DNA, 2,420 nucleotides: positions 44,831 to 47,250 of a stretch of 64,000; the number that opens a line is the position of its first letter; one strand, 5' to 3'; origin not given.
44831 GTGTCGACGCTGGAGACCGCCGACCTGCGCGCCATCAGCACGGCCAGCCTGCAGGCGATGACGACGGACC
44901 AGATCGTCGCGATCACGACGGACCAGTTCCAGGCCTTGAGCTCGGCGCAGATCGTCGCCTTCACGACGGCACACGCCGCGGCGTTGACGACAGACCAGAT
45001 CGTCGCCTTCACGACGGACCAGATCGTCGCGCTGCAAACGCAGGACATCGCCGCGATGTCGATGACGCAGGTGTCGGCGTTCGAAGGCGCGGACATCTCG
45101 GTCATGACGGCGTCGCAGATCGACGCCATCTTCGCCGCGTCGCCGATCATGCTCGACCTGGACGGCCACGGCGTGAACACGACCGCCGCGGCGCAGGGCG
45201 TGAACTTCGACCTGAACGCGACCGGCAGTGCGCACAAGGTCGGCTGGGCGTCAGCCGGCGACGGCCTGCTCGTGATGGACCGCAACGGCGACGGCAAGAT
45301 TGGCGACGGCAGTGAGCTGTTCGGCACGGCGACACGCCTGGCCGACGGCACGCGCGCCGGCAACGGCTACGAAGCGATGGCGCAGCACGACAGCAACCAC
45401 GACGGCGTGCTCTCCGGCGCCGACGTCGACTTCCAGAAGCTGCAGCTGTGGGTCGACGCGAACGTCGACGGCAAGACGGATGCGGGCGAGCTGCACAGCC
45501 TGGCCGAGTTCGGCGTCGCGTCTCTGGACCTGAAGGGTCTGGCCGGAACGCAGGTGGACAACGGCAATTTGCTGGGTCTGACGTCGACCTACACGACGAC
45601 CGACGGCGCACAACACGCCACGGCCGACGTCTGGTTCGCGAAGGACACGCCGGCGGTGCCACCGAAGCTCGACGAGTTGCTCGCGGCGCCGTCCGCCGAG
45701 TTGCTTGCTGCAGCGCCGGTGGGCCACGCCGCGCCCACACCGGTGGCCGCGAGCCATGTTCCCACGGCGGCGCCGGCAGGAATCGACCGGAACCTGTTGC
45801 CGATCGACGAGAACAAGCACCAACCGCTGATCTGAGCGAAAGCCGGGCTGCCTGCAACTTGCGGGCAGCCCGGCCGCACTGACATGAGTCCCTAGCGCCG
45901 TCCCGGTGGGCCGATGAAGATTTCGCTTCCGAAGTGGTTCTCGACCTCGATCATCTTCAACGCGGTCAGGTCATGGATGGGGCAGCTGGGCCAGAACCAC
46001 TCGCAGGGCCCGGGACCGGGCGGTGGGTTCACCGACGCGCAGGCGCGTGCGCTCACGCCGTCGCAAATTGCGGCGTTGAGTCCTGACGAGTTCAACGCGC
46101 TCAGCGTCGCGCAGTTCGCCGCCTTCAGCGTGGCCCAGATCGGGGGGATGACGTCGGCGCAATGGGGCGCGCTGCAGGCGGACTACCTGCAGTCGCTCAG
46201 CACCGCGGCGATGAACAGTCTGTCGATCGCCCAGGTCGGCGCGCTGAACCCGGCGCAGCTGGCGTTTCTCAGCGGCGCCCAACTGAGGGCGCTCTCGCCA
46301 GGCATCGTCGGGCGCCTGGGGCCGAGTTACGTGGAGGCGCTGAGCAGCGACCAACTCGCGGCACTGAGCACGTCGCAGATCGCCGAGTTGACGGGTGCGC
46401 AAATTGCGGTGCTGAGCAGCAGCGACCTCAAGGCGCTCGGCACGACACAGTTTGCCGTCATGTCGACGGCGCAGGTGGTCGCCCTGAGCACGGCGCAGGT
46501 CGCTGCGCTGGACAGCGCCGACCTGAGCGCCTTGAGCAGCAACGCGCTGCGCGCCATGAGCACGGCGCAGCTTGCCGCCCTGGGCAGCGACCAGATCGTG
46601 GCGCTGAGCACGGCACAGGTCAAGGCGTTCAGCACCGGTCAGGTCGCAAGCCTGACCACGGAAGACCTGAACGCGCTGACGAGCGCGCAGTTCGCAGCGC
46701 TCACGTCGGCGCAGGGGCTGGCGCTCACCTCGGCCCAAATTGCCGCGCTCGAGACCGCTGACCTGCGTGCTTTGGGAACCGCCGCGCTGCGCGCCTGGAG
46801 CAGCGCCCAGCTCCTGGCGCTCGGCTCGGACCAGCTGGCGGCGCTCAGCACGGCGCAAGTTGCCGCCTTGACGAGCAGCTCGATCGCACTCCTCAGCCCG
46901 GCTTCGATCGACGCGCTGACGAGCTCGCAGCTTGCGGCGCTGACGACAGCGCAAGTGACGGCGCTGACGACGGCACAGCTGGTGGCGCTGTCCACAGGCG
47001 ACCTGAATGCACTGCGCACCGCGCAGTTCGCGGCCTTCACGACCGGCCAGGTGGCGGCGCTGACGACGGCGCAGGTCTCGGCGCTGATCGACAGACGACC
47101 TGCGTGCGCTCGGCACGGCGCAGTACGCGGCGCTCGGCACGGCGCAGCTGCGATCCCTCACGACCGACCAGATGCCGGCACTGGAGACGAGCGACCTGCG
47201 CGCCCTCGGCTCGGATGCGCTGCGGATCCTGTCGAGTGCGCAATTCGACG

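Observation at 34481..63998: Composite locus: giant Ser/Thr-rich T1SS-type substrates embedded in a flagellin-linked glycosylation/methylation island bracketed by two OGT-like GT41 enzymes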

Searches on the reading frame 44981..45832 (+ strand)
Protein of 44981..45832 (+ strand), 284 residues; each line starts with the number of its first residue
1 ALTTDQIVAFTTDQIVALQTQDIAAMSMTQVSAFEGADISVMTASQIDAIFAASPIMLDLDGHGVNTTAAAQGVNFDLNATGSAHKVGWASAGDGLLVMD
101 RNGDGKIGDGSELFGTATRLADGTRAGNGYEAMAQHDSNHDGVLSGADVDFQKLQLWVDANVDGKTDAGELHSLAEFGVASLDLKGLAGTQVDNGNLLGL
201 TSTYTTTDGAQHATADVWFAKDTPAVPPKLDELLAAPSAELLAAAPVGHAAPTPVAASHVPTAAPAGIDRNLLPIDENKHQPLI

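Call 19: find_homologous_proteins(query=window:44981-45832:+, max_evalue=0.00001)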
Query seq(284 aa) (284 aa): 600 proteins with E <= 0.00001 among 8000 candidates; the best 120 are listed.
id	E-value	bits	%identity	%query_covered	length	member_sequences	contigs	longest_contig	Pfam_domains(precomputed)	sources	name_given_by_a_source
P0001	1.3e-184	630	100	100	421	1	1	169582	PF20080.5,PF26745.1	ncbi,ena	-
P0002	1.2e-131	456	74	100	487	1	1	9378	PF20080.5,PF26745.1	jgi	jgi:hypothetical protein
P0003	7.0e-106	372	65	100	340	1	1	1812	PF20080.5,PF26745.1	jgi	-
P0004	2.0e-104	367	66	100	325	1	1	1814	PF20080.5,PF26745.1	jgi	jgi:hypothetical protein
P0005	7.0e-104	365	63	100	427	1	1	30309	PF20080.5,PF26745.1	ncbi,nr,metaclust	ncbi:MAG: hypothetical protein AD742_19190 [Methylibium sp. NZG]|nr:MAG: hypothetical protein AD742_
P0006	1.9e-103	364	63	100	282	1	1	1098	PF20080.5,PF26745.1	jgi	jgi:hypothetical protein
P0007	4.6e-102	359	60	100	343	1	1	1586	PF20080.5,PF26745.1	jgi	jgi:hypothetical protein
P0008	2.5e-99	350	58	100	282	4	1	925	PF20080.5,PF26745.1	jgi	jgi:hypothetical protein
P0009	4.3e-98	346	60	100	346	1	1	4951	PF20080.5,PF26745.1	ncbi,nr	ncbi:MAG: hypothetical protein OEM00_06975, partial [Burkholderiaceae bacterium]|nr:hypothetical pro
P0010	5.6e-96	339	57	100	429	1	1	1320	PF20080.5,PF26745.1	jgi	jgi:transcriptional antiterminator Rof (Rho-off)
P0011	3.5e-95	337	59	100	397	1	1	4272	PF20080.5,PF26745.1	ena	-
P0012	4.0e-95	336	64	85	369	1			PF20080.5,PF26745.1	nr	nr:heme utilization protein [Ideonella sp.]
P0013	1.8e-94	334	60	100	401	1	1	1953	PF20080.5,PF26745.1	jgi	jgi:hypothetical protein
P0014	2.3e-93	331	57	98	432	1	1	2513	PF20080.5,PF26745.1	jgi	-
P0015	1.8e-92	328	59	100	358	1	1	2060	PF20080.5,PF13202.13,PF00036.39,PF26745.1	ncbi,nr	ncbi:MAG TPA: heme utilization protein, partial [Burkholderiaceae bacterium]|nr:heme utilization pro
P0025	3.1e-90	320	57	100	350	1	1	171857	PF20080.5,PF26745.1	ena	-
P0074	1.5e-81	292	52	100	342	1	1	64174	PF20080.5,PF13202.13,PF26745.1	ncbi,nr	ncbi:hypothetical protein LNV09_24040 [Paucibacter sp. B2R-40]|nr:hypothetical protein [Paucibacter 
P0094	4.4e-79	284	55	86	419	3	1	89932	PF20080.5,PF13202.13,PF26745.1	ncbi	ncbi:MAG: hypothetical protein WCT47_08790 [Betaproteobacteria bacterium]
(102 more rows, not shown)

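Call 20: search_solved_structures(query=window:44981-45832:+, max_evalue=1)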
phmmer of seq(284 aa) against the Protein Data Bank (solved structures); distinct sequences matched with E-value up to 1: 3.
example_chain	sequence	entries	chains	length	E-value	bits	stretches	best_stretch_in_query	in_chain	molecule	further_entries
6sjw_A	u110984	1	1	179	8e-36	127.1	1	55-222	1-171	Iron-regulated protein FrpC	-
6sjx_A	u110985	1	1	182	5.9e-35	124.3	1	55-222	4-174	Iron-regulated protein FrpC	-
9zem_A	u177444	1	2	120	1.3e-05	28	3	1-46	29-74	HeliScrew4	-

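Call 21: find_encoding_contigs(protein=P0001, flank=10000, max_places=3)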
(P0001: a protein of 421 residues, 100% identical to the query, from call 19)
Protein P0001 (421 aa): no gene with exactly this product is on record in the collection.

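Call 28: find_encoding_contigs(protein=P0025, flank=10000, max_places=2)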
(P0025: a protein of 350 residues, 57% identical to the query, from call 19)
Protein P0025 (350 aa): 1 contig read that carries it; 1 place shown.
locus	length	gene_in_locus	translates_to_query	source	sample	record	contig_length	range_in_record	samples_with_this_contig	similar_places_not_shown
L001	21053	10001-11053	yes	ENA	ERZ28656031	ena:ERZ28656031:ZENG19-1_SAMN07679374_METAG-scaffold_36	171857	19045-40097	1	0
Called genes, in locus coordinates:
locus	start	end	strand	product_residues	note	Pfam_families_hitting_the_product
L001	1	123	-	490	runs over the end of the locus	PF01799:Fer2_2, PF00941:FAD_binding_5, PF03450:CO_deh_flav_C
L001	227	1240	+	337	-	PF00126:HTH_1, PF03466:LysR_substrate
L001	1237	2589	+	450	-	PF01979:Amidohydro_1, PF07969:Amidohydro_3 (weak)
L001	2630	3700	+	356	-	PF13609:Porin_4, PF00267:Porin_1 (faint)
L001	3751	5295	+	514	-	PF00005:ABC_tran, PF13304:AAA_21 (faint), PF00005:ABC_tran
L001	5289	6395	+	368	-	PF02653:BPD_transp_2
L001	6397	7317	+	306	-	PF02653:BPD_transp_2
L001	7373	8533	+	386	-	PF02608:Bmp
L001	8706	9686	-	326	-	-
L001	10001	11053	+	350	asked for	PF20080:ALTTAQ_rpt, PF26745:SPM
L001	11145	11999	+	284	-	-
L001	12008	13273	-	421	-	-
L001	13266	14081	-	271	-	PF00977:His_biosynth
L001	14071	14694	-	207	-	PF00117:GATase, PF07685:GATase_3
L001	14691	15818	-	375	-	-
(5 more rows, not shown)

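Call 29: find_encoding_contigs(protein=P0074, flank=10000, max_places=2)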
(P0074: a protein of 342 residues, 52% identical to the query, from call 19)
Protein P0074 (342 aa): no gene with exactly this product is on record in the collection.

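Call 30: find_encoding_contigs(protein=P0094, flank=10000, max_places=2)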
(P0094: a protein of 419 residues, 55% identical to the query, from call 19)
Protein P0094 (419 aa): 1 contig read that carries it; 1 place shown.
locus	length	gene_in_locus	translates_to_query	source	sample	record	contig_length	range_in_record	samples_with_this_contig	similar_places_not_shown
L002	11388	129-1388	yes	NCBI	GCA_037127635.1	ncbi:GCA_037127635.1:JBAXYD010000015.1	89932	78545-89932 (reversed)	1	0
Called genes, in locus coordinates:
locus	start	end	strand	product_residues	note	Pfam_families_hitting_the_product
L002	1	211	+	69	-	?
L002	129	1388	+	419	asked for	PF20080:ALTTAQ_rpt, PF13202:EF-hand_5 (faint), PF26745:SPM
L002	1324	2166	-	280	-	PF14319:Zn_Tnp_IS91, PF04986:Y2_Tnp (weak)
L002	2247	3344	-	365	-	PF01041:DegT_DnrJ_EryC1, PF00155:Aminotran_1_2 (weak)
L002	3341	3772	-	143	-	PF05523:FdtA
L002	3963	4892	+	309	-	-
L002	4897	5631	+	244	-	PF13489:Methyltransf_23, PF08241:Methyltransf_11, PF08242:Methyltransf_12 (weak), PF13649:Methyltransf_25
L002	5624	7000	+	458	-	-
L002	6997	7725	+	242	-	PF13489:Methyltransf_23, PF08241:Methyltransf_11, PF08242:Methyltransf_12 (weak), PF13649:Methyltransf_25 (weak)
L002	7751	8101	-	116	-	-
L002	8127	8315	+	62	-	PF01041:DegT_DnrJ_EryC1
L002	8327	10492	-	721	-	-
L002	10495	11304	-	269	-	-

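Call 33: find_related_loci(query=A1, collection=genome_contigs, flank=10000)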
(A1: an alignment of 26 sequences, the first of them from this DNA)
Query A1 (284 aa) in genome_contigs; peptide patterns used: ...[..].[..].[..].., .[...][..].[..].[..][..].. (x = any residue, [..] = any of these).
600 stretches matched a pattern (row limit reached: there are more); 511 encode a relative of the query (tblastn E <= 1e-3); the best 80 are kept; 79 distinct loci.
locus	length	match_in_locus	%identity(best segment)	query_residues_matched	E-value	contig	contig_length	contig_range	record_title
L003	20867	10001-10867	61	1-284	2e-109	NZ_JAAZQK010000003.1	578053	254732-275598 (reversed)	Rhizobacter sp. SG703 Ga0365349_03, whole genome shotgun sequence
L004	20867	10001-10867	62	1-284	3e-108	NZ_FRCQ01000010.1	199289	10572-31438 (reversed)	Rhizobacter sp. OV335, whole genome shotgun sequence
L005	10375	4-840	64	1-284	1e-106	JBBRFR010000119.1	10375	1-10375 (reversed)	MAG: Burkholderiales bacterium isolate Co_metawrap_2580 Cmw_2580_k141_11497852_length_10375_cov_8.0000, whole genome sho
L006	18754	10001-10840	60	1-284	3e-105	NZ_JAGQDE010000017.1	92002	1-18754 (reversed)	Ideonella aquatica strain 4Y11 NODE_17_length_92002_cov_41.191739, whole genome shotgun sequence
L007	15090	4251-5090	56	5-284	5e-100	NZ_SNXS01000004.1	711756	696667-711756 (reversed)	Roseateles toxinivorans strain DSM 16998 Ga0244532_104, whole genome shotgun sequence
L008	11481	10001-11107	59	1-267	1e-98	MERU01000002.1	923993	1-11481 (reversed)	MAG: Burkholderiales bacterium RIFCSPHIGHO2_01_FULL_63_240 rifcsphigho2_01_scaffold_3, whole genome shotgun sequence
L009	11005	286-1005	64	1-242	7e-99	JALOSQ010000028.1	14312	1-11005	MAG: Ideonella sp. isolate Prado211 scaffold_7074, whole genome shotgun sequence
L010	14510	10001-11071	68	2-222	5e-97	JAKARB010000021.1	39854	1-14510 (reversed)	MAG: Proteobacteria bacterium isolate YF3.bin23 NODE_712_length_39854_cov_10.520377, whole genome shotgun sequence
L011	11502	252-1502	58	1-246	1e-95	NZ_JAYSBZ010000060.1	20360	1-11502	MAG: Aquabacterium sp. isolate XM6_XAHMGE1bin.4 NODE_1446_length_20360_cov_3.782188, whole genome shotgun sequence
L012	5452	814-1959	57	1-284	1e-94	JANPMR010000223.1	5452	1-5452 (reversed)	MAG: Rubrivivax sp. isolate VAR_87_metabat_96 VAR_87_k141_1998576, whole genome shotgun sequence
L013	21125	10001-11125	59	1-267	2e-94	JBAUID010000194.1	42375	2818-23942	MAG: Burkholderiaceae bacterium isolate MFD03265_ilm_asm_bin8 k127_7032, whole genome shotgun sequence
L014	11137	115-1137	63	1-275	3e-94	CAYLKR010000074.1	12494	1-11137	MAG TPA_asm: uncultured Methylibium sp. isolate binchicken_co311_172 genome assembly, contig: NODE_8398_length_12494_cov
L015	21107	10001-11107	65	1-224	4e-93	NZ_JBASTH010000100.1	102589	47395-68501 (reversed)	MAG: Aquabacterium sp. isolate MFD03232_ilm_asm_bin76 k127_425107, whole genome shotgun sequence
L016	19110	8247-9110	62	1-284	3e-109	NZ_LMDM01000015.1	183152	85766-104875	Rhizobacter sp. Root1238 contig_22, whole genome shotgun sequence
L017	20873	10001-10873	55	1-284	4e-93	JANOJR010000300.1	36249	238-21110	MAG: Rubrivivax sp. isolate VAR_48_metabat_17 VAR_48_k141_2802866, whole genome shotgun sequence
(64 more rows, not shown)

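Call 60: predict_structure(alignment_id=A1)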
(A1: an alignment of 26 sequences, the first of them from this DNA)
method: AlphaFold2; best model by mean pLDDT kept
length: 284 residues; sequences in the alignment: 26
mean_pLDDT: 81.1   pTM: 0.71
mean pLDDT of the five models: 81.1, 80.8, 77.2, 70.6, 69.1
residues with pLDDT >= 90: 105; 70-90: 120; 50-70: 36; < 50: 23
segments of 3 or more residues with pLDDT < 50: 246-265
pLDDT, mean of each block of 10 residues (from residue 1): 77 83 80 80 79 85 94 85 87 93 87 85 86 95 97 94 85 97 93 92 98 94 73 65 48 41 49 58 53
secondary structure, 60 per line:
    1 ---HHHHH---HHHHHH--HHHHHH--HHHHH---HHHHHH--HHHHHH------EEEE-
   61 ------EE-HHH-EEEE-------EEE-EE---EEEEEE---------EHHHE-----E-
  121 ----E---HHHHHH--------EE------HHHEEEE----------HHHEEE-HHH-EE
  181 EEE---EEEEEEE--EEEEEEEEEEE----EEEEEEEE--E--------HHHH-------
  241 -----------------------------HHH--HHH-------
elements in order: H4-8 H12-17 H20-25 H28-32 H36-41 H44-49 E56-59 E74-77 E85-87 E94-99 H129-134 E154-157 E171-173 E179-183 E187-193 E196-206 E211-218 H230-233

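Call 63: fold_search(model_id=the predicted structure, library=pdb)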
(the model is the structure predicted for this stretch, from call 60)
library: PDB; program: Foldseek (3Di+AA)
matches with E <= 10: 497; with E <= 0.001: 2
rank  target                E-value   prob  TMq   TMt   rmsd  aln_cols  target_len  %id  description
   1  6sjw_MODEL_1_A        4.5e-19  1.00  0.52  0.81   5.2       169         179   46  Structure of the self-processing module of iron-regulated FrpC of N. Meningitidis with calcium ions (released 2020-02-26)
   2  6sjx_MODEL_1_A        3.2e-17  1.00  0.53  0.81   3.6       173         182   44  Precursor structure of the self-processing module of iron-regulated FrpC of N. Meningitidis with calcium ions (released 2020-02-26)
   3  4kf5_A                3.4e-01  0.02  0.11  0.15  17.2       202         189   11  Crystal Structure of Split GFP complexed with engineered sfCherry with an insertion of GFP fragment (released 2013-12-18)
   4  7u9j_A                3.9e-01  0.90  0.16  0.21   2.1        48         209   17  Crystal structure of Mesothelin-207 fragment (released 2023-02-01)
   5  8cx3_B                5.2e-01  0.82  0.16  0.18   2.2        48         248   17  Crystal structure of full-length mesothelin (released 2023-02-01)
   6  8cxc_M                5.2e-01  0.72  0.15  0.15   2.2        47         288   17  Novel Anti-Mesothelin Antibodies Enable Crystallography of the Intact Mesothelin Ectodo- main and Engineering of Poten (released 2023-06-07)
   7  8cx3_A                5.9e-01  0.80  0.16  0.18   2.2        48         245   17  Crystal structure of full-length mesothelin (released 2023-02-01)
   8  5ltp_B                6.3e-01  0.02  0.12  0.14  17.0       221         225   10  Structure of the Yellow-Green Fluorescent Protein mNeonGreen from Branchiostoma lanceolatum at the acidic pH 4.5 (released 2016-12-21)
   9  4kh8                  6.3e-01  0.02  0.10  0.09  16.5       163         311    8  Crystal structure of a Lipocalin-like protein (EF0376) from Enterococcus faecalis V583 at 1.60 A resolution (released 2013-05-15)
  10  4jf9_A                6.3e-01  0.01  0.10  0.12  18.0       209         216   12  Crystal structure of the wild type red fluorescent protein lanRFP (Branchiostoma Lanceolatum) (released 2013-09-18)
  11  7z7q_A                6.7e-01  0.01  0.10  0.12  17.6       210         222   10  Structure of the T207D single-point mutant of the fluorescent protein NeonCyan1 at pH 6.5 (released 2022-05-04)
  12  8cz8_E                7.6e-01  0.66  0.14  0.26   2.1        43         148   16  Novel Anti-Mesothelin Antibodies Enable Crystallography of the Intact Mesothelin Ectodo- main and Engineering of Poten (released 2023-06-07)
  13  5ltp_D                7.6e-01  0.01  0.11  0.13  17.3       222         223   10  Structure of the Yellow-Green Fluorescent Protein mNeonGreen from Branchiostoma lanceolatum at the acidic pH 4.5 (released 2016-12-21)
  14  7z7q_D                7.6e-01  0.01  0.10  0.12  18.1       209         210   10  Structure of the T207D single-point mutant of the fluorescent protein NeonCyan1 at pH 6.5 (released 2022-05-04)
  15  6b7t_B                8.0e-01  0.01  0.11  0.14  17.3       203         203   11  Truncated strand 10-less green fluorescent protein (released 2017-12-27)
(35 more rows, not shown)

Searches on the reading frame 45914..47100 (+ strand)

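Call 6: search_protein_families(library=pfam, proteins=[window:45914-47100:+], max_evalue=0.01)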
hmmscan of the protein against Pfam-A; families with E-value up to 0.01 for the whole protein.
window:45914-47100:+ (395 aa): 5 families
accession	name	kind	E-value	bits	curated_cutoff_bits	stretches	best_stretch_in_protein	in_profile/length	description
PF20080.4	ALTTAQ_rpt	-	4e-88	289.2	26.4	12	276-313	1-38/38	ALTTAQ repeat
PF10109.15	Phage_TAC_7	-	2.7e-07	30.9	25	0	203-264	19-71/79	Phage tail assembly chaperone proteins, E, or 41 or 14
PF15335.11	CAAP1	-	6.5e-05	23.7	25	0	46-81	21-56/63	Caspase activity and apoptosis inhibitor 1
PF13413.12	HTH_25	-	0.0006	20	24.6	0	267-291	18-42/62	Helix-turn-helix domain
PF23952.1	LRR_EndoS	-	0.0032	18.1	27.9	0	190-223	75-108/116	Endo-beta-N-acetylglucosaminidase EndoS LRR domain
